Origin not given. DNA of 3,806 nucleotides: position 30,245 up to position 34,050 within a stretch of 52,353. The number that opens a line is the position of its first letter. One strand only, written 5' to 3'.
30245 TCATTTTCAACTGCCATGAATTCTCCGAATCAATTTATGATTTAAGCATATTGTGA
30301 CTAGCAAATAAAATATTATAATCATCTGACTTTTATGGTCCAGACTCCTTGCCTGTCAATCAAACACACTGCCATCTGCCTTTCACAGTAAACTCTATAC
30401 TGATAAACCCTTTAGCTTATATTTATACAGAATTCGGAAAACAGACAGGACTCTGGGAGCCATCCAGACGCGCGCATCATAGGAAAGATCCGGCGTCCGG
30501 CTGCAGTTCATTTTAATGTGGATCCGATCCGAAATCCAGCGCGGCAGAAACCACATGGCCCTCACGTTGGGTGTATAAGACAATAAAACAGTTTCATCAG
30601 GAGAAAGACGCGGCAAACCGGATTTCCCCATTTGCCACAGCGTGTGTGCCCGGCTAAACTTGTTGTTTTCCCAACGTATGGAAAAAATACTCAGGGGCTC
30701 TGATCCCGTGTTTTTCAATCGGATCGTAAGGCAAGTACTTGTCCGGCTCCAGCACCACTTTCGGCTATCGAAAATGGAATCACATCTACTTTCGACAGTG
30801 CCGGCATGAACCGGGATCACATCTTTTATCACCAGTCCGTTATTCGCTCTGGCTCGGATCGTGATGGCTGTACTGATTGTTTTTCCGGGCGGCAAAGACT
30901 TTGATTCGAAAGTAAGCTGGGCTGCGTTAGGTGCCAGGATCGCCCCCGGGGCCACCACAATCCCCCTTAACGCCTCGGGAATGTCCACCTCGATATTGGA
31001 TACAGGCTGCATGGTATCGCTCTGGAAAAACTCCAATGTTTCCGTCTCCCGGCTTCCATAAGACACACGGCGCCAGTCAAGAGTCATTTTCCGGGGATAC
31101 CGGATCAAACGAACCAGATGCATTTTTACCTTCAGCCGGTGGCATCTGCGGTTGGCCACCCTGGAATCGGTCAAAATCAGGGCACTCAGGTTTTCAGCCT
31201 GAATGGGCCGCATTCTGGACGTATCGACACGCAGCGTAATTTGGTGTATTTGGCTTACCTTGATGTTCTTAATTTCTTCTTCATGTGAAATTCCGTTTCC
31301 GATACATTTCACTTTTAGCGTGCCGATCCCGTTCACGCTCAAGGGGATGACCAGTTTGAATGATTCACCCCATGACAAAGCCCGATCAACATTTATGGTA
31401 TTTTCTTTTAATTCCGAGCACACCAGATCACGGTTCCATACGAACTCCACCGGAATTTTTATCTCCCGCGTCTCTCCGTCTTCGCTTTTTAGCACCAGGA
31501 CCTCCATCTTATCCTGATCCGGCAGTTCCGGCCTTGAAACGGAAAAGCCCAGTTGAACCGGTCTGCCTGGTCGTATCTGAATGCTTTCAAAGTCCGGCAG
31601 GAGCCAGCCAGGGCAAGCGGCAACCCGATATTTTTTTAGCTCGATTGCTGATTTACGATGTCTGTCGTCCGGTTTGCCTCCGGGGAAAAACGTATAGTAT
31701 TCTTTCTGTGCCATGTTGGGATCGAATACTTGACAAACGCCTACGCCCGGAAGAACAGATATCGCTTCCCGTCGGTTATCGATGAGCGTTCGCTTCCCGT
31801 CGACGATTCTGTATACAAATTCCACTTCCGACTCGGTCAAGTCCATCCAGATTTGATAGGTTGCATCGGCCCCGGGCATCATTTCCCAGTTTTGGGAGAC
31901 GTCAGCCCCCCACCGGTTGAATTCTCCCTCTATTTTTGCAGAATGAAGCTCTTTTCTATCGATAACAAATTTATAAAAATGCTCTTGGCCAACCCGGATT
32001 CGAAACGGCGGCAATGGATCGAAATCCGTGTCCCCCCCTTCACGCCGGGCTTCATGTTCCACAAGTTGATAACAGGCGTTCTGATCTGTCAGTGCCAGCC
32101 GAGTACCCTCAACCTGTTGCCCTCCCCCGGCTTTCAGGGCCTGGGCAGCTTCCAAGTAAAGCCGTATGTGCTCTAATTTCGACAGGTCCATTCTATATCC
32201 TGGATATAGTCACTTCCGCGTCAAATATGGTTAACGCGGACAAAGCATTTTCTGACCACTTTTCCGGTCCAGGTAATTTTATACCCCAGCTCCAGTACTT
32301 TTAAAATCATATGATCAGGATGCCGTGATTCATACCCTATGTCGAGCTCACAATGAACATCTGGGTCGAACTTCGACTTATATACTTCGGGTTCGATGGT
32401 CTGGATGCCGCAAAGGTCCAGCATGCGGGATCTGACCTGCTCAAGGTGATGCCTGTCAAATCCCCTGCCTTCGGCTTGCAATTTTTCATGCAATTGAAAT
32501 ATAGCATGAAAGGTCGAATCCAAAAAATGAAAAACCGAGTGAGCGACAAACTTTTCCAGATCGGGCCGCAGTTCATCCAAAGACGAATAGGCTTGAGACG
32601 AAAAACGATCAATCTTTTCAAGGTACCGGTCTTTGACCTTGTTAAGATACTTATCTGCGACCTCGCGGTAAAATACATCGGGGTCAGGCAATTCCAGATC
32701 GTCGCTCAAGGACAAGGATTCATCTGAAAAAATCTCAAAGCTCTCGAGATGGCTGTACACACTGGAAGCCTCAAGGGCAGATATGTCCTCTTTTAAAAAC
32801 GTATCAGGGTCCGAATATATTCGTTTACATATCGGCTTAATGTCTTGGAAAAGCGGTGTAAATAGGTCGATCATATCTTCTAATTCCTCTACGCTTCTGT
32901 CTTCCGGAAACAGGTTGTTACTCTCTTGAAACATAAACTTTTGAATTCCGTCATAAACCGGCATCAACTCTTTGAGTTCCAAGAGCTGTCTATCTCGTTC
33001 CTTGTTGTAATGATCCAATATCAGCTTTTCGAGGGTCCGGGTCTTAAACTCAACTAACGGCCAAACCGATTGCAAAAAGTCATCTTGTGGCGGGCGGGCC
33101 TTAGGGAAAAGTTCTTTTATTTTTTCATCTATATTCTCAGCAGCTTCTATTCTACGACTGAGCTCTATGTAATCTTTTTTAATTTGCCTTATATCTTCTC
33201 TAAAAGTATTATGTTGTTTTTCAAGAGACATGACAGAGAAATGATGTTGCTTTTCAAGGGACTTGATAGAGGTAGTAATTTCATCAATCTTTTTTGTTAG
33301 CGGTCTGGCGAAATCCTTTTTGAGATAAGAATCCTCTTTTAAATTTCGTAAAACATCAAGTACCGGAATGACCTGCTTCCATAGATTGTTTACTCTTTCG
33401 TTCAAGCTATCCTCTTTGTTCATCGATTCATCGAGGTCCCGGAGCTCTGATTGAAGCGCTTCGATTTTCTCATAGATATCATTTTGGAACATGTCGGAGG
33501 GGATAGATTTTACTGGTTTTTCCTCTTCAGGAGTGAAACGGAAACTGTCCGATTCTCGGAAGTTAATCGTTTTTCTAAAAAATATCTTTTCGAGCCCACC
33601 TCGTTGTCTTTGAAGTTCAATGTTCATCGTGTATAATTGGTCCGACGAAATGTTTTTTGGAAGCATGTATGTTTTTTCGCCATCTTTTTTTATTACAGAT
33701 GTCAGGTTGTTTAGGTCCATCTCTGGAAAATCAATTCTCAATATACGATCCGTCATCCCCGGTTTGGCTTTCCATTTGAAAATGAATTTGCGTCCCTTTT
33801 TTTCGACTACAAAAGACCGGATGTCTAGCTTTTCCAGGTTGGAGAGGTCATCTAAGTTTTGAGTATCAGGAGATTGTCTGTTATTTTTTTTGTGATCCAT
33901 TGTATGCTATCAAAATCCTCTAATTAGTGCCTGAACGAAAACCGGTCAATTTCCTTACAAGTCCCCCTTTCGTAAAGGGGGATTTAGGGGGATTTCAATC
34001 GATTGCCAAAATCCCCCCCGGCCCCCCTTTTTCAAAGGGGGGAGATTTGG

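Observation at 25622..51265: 25.6-kb one-strand array joining a tubulin-like GTPase, a kinase::Hsp70 fusion, GrpE-like proteins, vWA and a ZorAB-like stator: candidate undescribed system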

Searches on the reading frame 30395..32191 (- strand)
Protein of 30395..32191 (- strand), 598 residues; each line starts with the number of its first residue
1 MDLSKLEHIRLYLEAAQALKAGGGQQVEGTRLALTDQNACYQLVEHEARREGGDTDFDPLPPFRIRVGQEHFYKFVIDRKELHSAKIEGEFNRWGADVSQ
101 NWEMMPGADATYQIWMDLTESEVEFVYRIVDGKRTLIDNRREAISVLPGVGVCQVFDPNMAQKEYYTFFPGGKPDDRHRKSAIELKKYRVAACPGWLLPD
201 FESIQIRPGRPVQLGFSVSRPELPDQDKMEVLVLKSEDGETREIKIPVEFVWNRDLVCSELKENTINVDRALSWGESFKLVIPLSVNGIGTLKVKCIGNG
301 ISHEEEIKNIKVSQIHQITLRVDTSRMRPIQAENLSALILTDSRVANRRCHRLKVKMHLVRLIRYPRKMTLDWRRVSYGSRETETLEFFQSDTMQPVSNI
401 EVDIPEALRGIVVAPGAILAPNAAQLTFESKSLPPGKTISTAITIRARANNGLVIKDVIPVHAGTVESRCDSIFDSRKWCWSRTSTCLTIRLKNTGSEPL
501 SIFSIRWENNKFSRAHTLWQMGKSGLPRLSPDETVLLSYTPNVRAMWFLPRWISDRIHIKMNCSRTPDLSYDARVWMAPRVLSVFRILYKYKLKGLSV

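Call 5: search_protein_families(library=pfam, proteins=[window:30395-32191:-], max_evalue=0.01)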
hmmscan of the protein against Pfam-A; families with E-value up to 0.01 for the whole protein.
window:30395-32191:- (598 aa): 0 families

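Call 7: search_protein_families(library=padloc, proteins=[window:30395-32191:-], max_evalue=0.01)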
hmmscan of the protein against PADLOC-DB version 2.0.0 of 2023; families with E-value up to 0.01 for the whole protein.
window:30395-32191:- (598 aa): 0 families

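Call 56: search_protein_families(library=ncbifam, proteins=[window:30395-32191:-], max_evalue=0.01)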
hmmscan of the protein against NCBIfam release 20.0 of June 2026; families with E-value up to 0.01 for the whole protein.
window:30395-32191:- (598 aa): 0 families

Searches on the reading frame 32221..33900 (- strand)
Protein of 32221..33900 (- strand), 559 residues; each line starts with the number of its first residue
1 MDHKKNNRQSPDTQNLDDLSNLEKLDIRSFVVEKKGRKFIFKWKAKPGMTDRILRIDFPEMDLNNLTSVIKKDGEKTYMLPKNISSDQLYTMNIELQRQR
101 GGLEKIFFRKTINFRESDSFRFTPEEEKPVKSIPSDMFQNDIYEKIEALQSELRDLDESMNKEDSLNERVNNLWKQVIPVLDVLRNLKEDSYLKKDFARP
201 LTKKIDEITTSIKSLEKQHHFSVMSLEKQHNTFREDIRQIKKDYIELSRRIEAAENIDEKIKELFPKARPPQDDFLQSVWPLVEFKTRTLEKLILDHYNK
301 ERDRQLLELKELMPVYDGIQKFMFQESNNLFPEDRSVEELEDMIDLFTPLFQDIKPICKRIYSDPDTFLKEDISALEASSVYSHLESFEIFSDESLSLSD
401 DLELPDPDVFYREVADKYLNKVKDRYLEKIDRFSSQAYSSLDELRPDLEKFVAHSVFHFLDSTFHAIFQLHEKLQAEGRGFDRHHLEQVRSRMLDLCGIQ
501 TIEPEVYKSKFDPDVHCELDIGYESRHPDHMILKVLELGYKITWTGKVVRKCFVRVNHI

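Call 5: search_protein_families(library=pfam, proteins=[window:32221-33900:-], max_evalue=0.01)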
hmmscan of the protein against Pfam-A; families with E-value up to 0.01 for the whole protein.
window:32221-33900:- (559 aa): 2 families
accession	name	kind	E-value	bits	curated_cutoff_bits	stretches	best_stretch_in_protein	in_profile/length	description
PF01025.24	GrpE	-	2.7e-07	30.8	25.8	1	491-557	102-164/165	GrpE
PF20875.2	SidC_C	-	0.0046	17.7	27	1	149-209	51-109/123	SidC, C-terminal domain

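Call 7: search_protein_families(library=padloc, proteins=[window:32221-33900:-], max_evalue=0.01)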
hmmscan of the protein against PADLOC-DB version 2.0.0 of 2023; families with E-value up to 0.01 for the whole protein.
window:32221-33900:- (559 aa): 3 families
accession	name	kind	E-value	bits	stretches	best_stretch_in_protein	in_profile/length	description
PDLC04758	PDC-M64B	-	0.0038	15.7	1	183-254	35-105/123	-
PDLC00006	DruC1|DruC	-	0.0058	13.1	0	142-267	173-298/626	Unknown function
PDLC04760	PDC-M64C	-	0.0059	14.9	0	183-243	31-88/93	-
